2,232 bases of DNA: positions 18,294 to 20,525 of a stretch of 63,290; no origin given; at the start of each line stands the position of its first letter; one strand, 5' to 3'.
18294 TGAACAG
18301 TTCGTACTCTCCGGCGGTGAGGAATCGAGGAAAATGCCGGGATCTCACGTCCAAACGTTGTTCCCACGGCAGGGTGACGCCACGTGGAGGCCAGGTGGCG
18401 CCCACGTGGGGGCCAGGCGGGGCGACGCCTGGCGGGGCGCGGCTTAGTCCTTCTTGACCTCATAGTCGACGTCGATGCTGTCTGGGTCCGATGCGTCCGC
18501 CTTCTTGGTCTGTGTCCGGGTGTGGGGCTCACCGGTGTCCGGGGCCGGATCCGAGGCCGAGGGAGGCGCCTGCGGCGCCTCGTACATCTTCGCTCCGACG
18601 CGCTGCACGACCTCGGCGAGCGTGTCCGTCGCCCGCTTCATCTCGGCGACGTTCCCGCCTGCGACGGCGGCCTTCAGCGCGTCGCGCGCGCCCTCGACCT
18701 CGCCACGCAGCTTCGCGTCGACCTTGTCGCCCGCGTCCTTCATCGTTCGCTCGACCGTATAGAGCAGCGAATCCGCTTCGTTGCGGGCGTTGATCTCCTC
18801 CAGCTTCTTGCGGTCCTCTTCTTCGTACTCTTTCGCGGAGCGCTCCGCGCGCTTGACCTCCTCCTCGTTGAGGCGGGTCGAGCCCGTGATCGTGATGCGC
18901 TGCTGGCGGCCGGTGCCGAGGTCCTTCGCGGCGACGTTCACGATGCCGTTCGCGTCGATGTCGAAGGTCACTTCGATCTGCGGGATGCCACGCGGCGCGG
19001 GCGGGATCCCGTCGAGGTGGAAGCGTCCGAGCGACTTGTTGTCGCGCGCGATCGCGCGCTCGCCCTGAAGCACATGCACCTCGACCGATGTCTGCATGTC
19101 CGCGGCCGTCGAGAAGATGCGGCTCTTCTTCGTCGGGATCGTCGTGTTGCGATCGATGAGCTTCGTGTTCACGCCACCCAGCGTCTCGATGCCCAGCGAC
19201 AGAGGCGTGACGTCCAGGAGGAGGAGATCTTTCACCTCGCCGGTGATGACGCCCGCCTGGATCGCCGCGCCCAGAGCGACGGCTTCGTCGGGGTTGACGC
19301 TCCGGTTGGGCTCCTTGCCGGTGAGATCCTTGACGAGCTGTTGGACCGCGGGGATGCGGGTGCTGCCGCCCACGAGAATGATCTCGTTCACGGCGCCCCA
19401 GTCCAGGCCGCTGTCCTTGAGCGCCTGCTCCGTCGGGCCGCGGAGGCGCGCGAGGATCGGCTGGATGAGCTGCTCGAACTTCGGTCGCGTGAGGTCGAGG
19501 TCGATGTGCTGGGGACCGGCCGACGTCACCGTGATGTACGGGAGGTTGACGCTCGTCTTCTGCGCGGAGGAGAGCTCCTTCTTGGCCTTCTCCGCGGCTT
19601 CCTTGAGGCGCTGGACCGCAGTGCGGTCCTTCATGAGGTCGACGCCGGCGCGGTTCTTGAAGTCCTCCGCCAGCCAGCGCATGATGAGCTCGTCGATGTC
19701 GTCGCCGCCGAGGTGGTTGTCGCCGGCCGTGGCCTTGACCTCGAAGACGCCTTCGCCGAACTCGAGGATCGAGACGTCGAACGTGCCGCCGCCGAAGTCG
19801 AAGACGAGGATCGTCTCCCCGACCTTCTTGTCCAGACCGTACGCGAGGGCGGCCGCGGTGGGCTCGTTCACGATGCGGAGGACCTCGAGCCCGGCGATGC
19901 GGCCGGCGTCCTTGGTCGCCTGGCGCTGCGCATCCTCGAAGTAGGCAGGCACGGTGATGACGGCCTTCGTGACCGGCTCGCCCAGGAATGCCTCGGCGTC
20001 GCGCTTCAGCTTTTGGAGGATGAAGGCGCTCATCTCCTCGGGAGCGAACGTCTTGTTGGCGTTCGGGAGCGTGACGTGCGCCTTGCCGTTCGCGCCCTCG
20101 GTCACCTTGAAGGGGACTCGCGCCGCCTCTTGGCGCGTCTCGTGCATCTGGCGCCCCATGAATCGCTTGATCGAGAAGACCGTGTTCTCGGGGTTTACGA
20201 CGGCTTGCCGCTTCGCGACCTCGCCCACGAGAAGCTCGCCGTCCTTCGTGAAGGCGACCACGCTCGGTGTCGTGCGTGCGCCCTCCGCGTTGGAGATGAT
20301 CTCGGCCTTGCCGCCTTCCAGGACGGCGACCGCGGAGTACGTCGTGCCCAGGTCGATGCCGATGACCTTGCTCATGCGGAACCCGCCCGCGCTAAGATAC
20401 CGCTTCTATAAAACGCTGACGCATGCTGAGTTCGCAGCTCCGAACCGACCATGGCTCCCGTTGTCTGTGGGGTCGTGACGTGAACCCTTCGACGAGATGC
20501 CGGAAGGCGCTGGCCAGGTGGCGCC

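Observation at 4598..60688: Dispersed, oriented intergenic repeat family made of helically phased CAC(G/C)TG units closed by a conserved terminal module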

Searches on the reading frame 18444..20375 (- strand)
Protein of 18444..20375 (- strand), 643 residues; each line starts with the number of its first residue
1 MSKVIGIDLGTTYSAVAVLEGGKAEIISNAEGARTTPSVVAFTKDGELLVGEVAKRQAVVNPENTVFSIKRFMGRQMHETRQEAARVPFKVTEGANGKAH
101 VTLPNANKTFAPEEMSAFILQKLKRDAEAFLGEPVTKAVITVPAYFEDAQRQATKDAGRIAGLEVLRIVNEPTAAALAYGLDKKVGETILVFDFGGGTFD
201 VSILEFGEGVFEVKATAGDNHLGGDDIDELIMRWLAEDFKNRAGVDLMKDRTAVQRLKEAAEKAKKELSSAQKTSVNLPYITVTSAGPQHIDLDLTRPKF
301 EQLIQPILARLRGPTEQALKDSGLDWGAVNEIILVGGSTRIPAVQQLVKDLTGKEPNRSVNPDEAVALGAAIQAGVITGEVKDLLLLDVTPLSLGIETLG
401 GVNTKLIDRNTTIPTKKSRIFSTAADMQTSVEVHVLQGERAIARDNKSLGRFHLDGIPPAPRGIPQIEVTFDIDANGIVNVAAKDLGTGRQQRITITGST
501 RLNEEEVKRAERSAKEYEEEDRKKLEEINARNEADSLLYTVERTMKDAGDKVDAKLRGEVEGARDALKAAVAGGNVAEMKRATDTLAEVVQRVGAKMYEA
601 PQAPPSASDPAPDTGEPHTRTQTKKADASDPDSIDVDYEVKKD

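Call 14: search_protein_families(library=pfam, proteins=[window:18444-20375:-])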
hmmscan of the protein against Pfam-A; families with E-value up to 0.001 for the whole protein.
window:18444-20375:- (643 aa): 3 families
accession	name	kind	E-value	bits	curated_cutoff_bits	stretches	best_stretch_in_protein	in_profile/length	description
PF00012.26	HSP70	-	4.2e-255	848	20.6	1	4-599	1-599/599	Hsp70 protein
PF06723.19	MreB_Mbl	-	1.4e-18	67.3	27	1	118-372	80-317/327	MreB/Mbl protein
PF02782.22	FGGY_C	-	6.5e-05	23.2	27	1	317-376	141-196/198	FGGY family of carbohydrate kinases, C-terminal domain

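Call 16: find_encoding_contigs(protein=window:18444-20375:-, flank=10000, max_places=10)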
Protein window:18444-20375:- (643 aa): no gene with exactly this product is on record in the collection.
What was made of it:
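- Tried and rejected: Exact-protein look-up of the window's DnaK found nothing (call 16).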

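Call 19: find_homologous_proteins(query=window:18444-20375:-, max_evalue=1e-100)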
Query window:18444-20375:- (643 aa): 8000 proteins with E <= 1e-100 among 8000 candidates; the best 120 are listed.
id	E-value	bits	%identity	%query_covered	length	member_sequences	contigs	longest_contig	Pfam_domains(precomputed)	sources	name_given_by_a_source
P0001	0.0e+0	1389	100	100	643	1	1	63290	PF00012.27,PF06723.20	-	-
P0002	0.0e+0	1217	87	100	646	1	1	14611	PF00012.27,PF06723.20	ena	-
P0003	0.0e+0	1207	86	100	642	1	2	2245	PF00012.27,PF06723.20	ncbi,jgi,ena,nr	ncbi:MAG TPA: molecular chaperone DnaK [Candidatus Thermoplasmatota archaeon]|nr:molecular chaperone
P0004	0.0e+0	1189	85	100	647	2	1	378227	PF00012.27,PF02782.23,PF06723.20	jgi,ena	-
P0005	0.0e+0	1189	84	100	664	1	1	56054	PF00012.27,PF02782.23,PF06723.20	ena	-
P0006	0.0e+0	1183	84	100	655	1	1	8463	PF00012.27,PF02782.23,PF06723.20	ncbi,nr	ncbi:MAG TPA: molecular chaperone DnaK [Candidatus Thermoplasmatota archaeon]|nr:molecular chaperone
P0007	0.0e+0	1181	84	100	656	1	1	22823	PF00012.27,PF06723.20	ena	-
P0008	0.0e+0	1171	83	100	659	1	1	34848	PF00012.27,PF06723.20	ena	-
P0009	0.0e+0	1170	83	100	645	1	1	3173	PF00012.27,PF02782.23,PF06723.20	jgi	-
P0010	0.0e+0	1165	83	100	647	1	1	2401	PF00012.27,PF06723.20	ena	-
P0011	0.0e+0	1164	82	100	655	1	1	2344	PF00012.27,PF06723.20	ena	-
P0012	0.0e+0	1161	84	100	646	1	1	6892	PF00012.27,PF02782.23,PF06723.20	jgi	jgi:molecular chaperone DnaK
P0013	0.0e+0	1159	82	100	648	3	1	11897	PF00012.27,PF02782.23,PF06723.20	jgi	jgi:molecular chaperone DnaK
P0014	0.0e+0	1151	82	100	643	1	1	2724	PF00012.27,PF06723.20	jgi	jgi:molecular chaperone DnaK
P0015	0.0e+0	1143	82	100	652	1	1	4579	PF00012.27,PF02782.23,PF06723.20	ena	-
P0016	0.0e+0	1133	88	92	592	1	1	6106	PF00012.27,PF06723.20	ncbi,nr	ncbi:MAG TPA: molecular chaperone DnaK, partial [Candidatus Thermoplasmatota archaeon]|nr:molecular 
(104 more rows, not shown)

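Call 21: find_encoding_contigs(protein=P0002, flank=10000, max_places=3)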
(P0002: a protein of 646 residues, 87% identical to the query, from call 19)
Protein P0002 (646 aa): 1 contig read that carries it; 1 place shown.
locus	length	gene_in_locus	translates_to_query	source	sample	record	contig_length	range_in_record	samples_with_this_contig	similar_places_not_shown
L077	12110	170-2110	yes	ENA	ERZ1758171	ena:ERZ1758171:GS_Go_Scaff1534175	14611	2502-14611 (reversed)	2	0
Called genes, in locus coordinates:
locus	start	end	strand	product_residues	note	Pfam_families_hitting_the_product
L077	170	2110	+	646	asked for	PF00012:HSP70, PF06723:MreB_Mbl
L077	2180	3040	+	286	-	-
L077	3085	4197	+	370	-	PF00226:DnaJ, PF01556:DnaJ_C, PF00684:DnaJ_CXXCXGXG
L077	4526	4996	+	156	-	-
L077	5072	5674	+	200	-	PF01170:UPF0020 (weak), PF05175:MTS, PF06325:PrmA, PF13847:Methyltransf_31, PF08241:Methyltransf_11 (weak), PF08242:Methyltransf_12 (faint), PF13649:Methyltransf_25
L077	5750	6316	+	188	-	PF14382:ECR1_N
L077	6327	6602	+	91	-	PF13656:RNA_pol_L_2, PF01193:RNA_pol_L (weak)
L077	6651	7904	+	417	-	PF01142:TruD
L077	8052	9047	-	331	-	PF00239:Resolvase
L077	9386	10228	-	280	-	PF00239:Resolvase, PF07508:Recombinase (weak)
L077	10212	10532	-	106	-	PF04014:MazE_antitoxin (faint)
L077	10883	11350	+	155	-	-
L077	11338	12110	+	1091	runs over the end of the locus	?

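Call 22: find_encoding_contigs(protein=P0004, flank=10000, max_places=3)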
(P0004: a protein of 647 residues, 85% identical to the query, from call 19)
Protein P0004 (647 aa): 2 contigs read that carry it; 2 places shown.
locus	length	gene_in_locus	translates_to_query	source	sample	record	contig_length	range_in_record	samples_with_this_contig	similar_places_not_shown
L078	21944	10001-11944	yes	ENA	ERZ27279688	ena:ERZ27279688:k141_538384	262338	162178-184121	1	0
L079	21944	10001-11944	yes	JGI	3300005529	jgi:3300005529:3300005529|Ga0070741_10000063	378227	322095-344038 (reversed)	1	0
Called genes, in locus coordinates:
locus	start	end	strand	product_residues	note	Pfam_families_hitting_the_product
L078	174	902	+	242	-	PF03587:EMG1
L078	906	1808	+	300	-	PF01435:Peptidase_M48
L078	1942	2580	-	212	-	PF01066:CDP-OH_P_transf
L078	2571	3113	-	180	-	PF13207:AAA_17 (faint), PF13238:AAA_18, PF13521:AAA_28 (weak), PF13671:AAA_33 (faint)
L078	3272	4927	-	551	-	PF06418:CTP_synth_N, PF07722:Peptidase_C26 (faint), PF00117:GATase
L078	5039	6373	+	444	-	-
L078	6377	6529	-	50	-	-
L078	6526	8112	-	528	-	PF01266:DAO, PF12831:FAD_oxidored (faint), PF16901:DAO_C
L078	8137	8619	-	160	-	-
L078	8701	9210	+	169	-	PF01025:GrpE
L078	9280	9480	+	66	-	-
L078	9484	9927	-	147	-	-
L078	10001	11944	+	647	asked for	PF00012:HSP70, PF06723:MreB_Mbl, PF02782:FGGY_C (weak)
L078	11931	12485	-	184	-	-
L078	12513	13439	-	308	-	PF12840:HTH_20 (faint), PF13412:HTH_24 (faint), PF12802:MarR_2 (faint), PF08279:HTH_11 (faint), PF13542:HTH_Tnp_ISL3 (faint), PF13404:HTH_AsnC-type (weak)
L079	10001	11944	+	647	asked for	PF00012:HSP70, PF06723:MreB_Mbl, PF02782:FGGY_C (weak)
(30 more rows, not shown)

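Call 32: find_encoding_contigs(protein=P0016, flank=10000, max_places=2)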
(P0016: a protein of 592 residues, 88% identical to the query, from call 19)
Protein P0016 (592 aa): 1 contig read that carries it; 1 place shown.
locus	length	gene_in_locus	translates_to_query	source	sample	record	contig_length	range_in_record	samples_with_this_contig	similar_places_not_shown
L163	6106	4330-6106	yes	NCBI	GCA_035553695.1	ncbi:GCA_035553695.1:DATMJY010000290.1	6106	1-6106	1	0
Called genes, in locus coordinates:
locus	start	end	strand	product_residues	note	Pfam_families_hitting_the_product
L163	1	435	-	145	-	?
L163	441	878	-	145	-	-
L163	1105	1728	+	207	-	PF01323:DSBA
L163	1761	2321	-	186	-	-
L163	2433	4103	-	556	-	PF03484:B5, PF17759:tRNA_synthFbeta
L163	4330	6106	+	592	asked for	PF00012:HSP70, PF06723:MreB_Mbl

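Call 33: find_encoding_contigs(protein=P0005, flank=10000, max_places=2)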
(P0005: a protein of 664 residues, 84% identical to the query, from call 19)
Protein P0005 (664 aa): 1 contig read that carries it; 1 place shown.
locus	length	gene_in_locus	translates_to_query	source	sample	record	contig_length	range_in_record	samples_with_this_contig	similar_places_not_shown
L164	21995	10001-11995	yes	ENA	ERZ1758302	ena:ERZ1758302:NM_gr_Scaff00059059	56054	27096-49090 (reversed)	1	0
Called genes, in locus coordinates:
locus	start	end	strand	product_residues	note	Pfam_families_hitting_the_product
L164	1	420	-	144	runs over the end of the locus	-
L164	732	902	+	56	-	-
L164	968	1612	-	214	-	PF01066:CDP-OH_P_transf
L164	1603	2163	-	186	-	PF13207:AAA_17 (weak), PF13238:AAA_18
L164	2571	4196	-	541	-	PF06418:CTP_synth_N, PF00117:GATase, PF07722:Peptidase_C26 (faint)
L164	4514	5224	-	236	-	-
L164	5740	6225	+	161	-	PF20791:Acyl-ACP_TE_C (weak), PF13279:4HBT_2, PF03061:4HBT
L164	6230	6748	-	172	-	-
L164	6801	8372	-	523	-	PF01266:DAO, PF16901:DAO_C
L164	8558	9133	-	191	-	-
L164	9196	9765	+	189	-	PF01025:GrpE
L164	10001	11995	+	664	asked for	PF00012:HSP70, PF06723:MreB_Mbl, PF02782:FGGY_C (faint)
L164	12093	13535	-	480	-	PF13231:PMT_2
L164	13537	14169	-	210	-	-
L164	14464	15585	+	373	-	PF00226:DnaJ, PF01556:DnaJ_C, PF00684:DnaJ_CXXCXGXG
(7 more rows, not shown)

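Call 34: find_encoding_contigs(protein=P0007, flank=10000, max_places=2)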
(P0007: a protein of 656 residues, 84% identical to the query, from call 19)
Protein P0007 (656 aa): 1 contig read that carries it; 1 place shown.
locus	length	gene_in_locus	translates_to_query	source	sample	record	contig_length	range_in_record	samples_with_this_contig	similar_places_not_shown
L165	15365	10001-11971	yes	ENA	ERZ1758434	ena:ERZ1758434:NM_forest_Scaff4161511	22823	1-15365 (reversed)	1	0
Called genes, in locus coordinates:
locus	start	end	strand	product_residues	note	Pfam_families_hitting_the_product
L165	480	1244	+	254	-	-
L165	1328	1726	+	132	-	-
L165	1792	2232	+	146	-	PF07661:MORN_2 (faint)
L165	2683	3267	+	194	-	PF03061:4HBT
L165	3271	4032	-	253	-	PF13367:PrsW-protease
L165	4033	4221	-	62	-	-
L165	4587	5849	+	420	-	PF03600:CitMHS, PF02040:ArsB, PF06450:NhaB (faint)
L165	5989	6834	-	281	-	PF01261:AP_endonuc_2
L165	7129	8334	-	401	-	PF08240:ADH_N, PF00107:ADH_zinc_N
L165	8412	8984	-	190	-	-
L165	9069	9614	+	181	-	PF01025:GrpE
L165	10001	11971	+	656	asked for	PF00012:HSP70, PF06723:MreB_Mbl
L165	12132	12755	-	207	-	PF00753:Lactamase_B, PF23023:Anti-Pycsar_Apyc1 (faint), PF12706:Lactamase_B_2 (weak)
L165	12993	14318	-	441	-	-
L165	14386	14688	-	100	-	-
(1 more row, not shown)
